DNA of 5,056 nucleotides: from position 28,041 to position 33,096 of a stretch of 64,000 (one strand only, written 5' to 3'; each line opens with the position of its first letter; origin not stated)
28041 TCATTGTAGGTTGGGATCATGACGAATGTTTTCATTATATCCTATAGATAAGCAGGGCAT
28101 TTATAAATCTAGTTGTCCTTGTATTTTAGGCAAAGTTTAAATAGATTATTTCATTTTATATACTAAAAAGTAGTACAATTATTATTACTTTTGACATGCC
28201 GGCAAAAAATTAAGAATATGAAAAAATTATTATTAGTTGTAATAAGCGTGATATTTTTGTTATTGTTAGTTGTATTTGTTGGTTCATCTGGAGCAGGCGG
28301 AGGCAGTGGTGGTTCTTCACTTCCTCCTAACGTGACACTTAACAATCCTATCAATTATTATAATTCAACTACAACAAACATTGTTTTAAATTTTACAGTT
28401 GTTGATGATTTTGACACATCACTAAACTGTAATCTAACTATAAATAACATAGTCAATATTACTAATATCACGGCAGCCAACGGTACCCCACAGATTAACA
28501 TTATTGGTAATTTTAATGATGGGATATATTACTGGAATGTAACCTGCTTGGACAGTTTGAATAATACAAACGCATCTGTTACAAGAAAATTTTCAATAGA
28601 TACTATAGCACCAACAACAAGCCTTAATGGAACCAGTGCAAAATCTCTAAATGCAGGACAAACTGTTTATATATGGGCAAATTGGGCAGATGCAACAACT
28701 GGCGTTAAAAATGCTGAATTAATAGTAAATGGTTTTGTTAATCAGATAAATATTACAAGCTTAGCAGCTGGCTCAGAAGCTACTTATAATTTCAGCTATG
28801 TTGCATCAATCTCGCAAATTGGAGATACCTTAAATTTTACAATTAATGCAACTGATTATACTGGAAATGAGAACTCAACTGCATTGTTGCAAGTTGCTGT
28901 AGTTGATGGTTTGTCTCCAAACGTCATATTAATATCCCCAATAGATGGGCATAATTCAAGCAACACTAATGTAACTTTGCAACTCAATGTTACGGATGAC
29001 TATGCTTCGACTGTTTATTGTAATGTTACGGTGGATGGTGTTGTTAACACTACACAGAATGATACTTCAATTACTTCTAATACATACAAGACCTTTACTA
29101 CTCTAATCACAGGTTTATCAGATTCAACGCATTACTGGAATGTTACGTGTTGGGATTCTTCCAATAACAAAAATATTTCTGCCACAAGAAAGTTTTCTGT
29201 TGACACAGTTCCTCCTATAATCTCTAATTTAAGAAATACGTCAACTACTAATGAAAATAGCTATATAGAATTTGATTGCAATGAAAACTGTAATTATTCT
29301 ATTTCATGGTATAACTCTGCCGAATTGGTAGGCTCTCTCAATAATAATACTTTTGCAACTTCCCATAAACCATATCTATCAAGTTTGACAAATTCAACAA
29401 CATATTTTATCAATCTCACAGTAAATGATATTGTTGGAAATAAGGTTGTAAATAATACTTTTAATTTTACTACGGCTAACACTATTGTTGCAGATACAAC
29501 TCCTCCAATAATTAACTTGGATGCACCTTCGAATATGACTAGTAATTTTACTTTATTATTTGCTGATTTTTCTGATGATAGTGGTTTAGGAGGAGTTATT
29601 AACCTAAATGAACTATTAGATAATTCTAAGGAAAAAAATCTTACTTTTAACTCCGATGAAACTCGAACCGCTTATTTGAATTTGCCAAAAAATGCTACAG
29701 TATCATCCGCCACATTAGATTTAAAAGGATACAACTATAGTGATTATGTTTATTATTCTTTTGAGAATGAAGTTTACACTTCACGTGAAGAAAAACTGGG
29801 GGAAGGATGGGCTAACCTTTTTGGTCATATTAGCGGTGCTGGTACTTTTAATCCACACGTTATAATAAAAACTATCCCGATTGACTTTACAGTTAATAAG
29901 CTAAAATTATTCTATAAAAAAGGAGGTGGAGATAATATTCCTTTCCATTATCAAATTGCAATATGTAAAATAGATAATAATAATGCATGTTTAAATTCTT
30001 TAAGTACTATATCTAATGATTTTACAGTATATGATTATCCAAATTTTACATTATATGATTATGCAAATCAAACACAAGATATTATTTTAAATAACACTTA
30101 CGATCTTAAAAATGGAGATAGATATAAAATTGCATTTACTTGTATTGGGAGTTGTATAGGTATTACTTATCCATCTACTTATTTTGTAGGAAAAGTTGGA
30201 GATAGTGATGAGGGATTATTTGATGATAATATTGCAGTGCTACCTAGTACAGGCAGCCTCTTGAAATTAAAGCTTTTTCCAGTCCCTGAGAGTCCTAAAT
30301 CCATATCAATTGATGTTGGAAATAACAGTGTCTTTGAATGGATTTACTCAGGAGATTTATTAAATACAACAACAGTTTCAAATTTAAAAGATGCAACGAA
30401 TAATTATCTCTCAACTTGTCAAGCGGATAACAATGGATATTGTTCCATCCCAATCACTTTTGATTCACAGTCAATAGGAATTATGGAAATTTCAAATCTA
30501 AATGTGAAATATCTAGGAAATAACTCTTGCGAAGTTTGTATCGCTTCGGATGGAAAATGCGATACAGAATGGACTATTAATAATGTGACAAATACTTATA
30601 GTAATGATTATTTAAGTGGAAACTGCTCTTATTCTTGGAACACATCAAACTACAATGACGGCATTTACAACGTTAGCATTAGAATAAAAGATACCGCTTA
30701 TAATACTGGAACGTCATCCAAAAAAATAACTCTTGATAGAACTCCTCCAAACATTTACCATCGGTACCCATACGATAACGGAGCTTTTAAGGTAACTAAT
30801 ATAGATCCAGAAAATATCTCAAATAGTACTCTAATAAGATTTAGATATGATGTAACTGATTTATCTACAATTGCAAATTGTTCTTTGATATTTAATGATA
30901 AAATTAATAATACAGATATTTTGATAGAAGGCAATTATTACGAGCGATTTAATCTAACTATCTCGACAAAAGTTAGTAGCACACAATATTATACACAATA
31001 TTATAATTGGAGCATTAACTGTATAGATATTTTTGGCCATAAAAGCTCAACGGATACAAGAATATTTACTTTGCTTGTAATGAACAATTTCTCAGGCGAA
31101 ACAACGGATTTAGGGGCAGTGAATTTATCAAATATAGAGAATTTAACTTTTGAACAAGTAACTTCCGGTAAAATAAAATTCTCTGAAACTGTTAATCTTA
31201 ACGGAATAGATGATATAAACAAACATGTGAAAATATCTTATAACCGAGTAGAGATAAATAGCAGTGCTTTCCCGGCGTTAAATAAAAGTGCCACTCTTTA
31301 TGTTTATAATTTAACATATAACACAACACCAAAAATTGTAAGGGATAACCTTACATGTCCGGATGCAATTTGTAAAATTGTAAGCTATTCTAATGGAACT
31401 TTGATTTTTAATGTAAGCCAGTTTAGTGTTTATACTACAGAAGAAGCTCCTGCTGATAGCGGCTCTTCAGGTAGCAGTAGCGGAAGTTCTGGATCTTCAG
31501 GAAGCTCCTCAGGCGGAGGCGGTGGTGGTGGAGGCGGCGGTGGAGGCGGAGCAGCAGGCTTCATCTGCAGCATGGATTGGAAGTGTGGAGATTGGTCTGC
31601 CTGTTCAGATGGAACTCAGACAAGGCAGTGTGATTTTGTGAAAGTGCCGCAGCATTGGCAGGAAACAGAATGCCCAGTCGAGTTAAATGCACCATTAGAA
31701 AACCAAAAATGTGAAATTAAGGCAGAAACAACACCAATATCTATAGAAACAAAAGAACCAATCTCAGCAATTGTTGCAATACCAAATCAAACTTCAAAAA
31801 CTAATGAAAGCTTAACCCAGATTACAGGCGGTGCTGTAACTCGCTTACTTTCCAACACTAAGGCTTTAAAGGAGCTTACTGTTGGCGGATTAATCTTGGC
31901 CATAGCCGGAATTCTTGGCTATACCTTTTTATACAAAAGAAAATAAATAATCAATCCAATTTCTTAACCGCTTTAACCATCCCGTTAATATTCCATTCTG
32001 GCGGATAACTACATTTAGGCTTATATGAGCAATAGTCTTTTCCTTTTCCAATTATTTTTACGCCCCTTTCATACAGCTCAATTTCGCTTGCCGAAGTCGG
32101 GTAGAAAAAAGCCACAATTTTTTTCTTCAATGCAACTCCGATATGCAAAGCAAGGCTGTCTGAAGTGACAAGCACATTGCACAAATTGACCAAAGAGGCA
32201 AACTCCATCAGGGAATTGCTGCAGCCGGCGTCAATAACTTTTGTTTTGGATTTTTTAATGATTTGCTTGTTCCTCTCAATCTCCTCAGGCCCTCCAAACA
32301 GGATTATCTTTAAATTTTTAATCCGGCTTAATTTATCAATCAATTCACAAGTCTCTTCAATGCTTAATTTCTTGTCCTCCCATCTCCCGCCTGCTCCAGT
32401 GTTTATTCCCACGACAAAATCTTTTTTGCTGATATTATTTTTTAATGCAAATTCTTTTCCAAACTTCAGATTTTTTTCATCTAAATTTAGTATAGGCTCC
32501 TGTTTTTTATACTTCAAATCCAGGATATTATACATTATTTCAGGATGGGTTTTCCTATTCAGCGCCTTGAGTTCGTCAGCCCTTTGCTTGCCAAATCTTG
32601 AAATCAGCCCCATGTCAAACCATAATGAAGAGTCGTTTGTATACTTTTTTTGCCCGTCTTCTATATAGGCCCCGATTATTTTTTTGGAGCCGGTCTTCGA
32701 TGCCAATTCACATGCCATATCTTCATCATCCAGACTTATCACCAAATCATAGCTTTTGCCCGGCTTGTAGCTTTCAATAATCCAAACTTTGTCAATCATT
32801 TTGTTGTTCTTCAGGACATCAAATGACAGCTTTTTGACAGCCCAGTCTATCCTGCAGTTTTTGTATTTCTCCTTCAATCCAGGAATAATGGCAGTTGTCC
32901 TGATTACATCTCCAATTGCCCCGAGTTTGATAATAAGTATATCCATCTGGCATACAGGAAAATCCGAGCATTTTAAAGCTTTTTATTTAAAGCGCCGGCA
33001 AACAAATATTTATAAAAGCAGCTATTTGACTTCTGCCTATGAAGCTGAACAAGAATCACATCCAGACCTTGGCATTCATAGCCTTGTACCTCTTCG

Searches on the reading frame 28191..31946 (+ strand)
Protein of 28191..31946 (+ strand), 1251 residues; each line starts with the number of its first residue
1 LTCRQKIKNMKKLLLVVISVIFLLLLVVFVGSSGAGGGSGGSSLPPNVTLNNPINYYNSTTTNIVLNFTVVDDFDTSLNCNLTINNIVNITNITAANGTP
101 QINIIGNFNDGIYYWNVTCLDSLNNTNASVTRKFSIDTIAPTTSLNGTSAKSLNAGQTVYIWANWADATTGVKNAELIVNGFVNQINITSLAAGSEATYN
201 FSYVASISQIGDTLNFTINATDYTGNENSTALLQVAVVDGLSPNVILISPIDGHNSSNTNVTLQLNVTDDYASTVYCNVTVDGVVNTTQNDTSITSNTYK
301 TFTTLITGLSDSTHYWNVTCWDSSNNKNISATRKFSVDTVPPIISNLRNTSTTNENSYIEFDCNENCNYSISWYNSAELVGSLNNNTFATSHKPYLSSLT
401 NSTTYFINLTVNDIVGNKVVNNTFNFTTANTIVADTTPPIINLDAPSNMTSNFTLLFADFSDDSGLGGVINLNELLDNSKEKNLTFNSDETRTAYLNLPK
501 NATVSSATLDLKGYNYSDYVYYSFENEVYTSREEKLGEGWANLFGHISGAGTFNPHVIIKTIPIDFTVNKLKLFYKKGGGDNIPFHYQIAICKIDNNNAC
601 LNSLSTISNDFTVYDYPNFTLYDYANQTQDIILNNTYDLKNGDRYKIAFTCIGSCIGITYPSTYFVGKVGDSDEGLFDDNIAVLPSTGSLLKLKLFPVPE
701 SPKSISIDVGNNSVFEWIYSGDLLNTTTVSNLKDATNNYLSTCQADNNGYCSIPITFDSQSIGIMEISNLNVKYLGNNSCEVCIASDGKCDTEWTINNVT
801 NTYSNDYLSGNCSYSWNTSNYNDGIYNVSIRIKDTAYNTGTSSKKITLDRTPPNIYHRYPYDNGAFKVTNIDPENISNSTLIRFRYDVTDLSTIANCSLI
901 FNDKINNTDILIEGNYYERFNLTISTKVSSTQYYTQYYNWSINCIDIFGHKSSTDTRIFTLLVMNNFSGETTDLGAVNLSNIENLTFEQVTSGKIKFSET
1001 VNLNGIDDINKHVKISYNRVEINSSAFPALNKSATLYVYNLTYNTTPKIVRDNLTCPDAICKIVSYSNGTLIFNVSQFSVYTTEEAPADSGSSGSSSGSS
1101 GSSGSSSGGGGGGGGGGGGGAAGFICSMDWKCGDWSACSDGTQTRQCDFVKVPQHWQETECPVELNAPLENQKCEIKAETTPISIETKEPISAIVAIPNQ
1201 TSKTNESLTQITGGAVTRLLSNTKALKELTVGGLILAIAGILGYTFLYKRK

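Call 10: search_protein_families(library=pfam, proteins=[window:28191-31946:+], max_evalue=0.001)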
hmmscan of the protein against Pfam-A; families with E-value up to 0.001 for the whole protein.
window:28191-31946:+ (1251 aa): 1 family
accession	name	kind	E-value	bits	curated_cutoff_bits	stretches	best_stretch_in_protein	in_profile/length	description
PF19077.6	Big_13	-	0.00048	21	27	0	798-849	49-101/102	Bacterial Ig-like domain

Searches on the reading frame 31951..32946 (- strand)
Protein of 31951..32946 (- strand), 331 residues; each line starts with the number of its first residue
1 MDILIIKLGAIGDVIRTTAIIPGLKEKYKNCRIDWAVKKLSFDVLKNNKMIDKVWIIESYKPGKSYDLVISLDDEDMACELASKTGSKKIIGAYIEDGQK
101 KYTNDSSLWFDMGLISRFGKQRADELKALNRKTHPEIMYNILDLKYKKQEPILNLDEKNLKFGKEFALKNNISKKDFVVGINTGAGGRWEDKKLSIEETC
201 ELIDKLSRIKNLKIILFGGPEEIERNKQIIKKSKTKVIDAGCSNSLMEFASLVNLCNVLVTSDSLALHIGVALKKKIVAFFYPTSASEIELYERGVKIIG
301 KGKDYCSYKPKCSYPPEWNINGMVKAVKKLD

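Call 10: search_protein_families(library=pfam, proteins=[window:31951-32946:-], max_evalue=0.001)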
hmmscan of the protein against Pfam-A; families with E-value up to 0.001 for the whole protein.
window:31951-32946:- (331 aa): 1 family
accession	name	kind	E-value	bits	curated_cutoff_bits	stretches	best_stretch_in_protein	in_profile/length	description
PF01075.23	Glyco_transf_9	-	4.9e-15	56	22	1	64-307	11-234/247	Glycosyltransferase family 9 (heptosyltransferase)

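Call 44: search_protein_families(library=ncbifam, proteins=[window:31951-32946:-], max_evalue=0.00001)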
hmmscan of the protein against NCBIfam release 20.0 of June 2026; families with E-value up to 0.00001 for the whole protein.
window:31951-32946:- (331 aa): 6 families
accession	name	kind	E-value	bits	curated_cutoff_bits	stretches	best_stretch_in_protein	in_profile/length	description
TIGR02193.1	heptsyl_trn_I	equivalog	1.7e-16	60.3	185.3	1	3-60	2-59/320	lipopolysaccharide heptosyltransferase I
TIGR02201.1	heptsyl_trn_III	equivalog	4.2e-15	55.7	170.2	1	3-290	2-295/344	putative lipopolysaccharide heptosyltransferase III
TIGR02195.1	heptsyl_trn_II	equivalog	2e-12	46.9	134.6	1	136-289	129-290/339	lipopolysaccharide heptosyltransferase II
NF007742.0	PRK10422.1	equivalog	7.1e-12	44.8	467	0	3-61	8-66/352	lipopolysaccharide core heptosyltransferase RfaQ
NF008162.0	PRK10916.1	equivalog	1.4e-08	34.4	569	1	149-286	156-292/348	ADP-heptose--LPS heptosyltransferase RfaF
NF008204.0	PRK10964.1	equivalog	5.5e-07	29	437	0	164-293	167-291/322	lipopolysaccharide heptosyltransferase RfaC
